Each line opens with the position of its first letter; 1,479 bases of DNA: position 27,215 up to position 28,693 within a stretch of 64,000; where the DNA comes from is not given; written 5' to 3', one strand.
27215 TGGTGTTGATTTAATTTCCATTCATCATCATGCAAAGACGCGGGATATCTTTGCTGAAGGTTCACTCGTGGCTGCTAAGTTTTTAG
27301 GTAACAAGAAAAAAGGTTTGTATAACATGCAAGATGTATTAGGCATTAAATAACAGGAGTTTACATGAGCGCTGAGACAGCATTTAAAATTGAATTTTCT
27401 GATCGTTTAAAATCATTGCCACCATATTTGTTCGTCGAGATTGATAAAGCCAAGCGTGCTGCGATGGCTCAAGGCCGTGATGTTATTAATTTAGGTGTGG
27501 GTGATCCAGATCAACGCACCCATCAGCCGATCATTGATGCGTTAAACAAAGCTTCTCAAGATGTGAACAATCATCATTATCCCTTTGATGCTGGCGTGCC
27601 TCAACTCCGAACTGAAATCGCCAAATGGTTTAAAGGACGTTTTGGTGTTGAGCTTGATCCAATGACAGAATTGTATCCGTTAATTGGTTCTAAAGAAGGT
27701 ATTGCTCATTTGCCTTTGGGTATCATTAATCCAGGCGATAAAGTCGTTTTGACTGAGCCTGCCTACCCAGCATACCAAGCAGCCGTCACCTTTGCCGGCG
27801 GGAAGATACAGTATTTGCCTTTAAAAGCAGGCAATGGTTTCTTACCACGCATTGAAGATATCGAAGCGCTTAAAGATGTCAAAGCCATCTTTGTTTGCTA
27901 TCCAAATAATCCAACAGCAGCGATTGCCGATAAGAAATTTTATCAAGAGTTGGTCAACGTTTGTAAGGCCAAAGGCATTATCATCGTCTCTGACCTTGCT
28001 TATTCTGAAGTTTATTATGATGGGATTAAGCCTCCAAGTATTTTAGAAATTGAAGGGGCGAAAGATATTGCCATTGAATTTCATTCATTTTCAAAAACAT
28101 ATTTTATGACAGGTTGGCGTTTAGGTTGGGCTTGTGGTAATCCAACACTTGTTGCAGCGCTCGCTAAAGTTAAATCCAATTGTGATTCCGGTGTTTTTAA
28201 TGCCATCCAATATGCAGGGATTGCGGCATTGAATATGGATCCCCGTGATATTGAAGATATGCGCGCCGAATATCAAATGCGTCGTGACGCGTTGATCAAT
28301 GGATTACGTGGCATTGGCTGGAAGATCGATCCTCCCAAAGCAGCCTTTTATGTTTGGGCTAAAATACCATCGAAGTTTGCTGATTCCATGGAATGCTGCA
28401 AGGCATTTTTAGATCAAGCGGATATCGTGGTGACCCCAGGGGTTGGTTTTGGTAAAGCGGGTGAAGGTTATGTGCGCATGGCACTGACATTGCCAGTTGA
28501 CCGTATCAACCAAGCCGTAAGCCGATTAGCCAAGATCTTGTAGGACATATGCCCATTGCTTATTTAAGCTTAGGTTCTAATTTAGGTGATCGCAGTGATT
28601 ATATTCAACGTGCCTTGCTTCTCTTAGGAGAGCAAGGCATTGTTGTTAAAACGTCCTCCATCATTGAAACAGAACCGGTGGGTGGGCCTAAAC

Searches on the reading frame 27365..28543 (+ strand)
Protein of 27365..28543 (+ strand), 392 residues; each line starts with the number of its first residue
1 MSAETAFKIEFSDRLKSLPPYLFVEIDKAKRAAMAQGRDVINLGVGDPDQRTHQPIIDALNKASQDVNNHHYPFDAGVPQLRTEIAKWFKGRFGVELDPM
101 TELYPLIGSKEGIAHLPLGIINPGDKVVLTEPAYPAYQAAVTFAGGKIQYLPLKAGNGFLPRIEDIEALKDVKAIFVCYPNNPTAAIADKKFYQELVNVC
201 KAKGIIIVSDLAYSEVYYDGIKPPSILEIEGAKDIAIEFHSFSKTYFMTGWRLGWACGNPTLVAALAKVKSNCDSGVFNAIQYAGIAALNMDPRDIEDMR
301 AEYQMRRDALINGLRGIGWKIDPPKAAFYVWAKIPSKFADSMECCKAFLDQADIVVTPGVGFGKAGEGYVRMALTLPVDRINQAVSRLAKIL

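Call 32: search_protein_families(library=pfam, proteins=[window:27365-28543:+], max_evalue=0.00001)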
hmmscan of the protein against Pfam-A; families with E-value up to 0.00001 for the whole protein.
window:27365-28543:+ (392 aa): 1 family
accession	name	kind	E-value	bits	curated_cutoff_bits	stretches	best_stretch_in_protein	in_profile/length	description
PF00155.27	Aminotran_1_2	-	3.5e-62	211.1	19.7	1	39-388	2-361/361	Aminotransferase class I and II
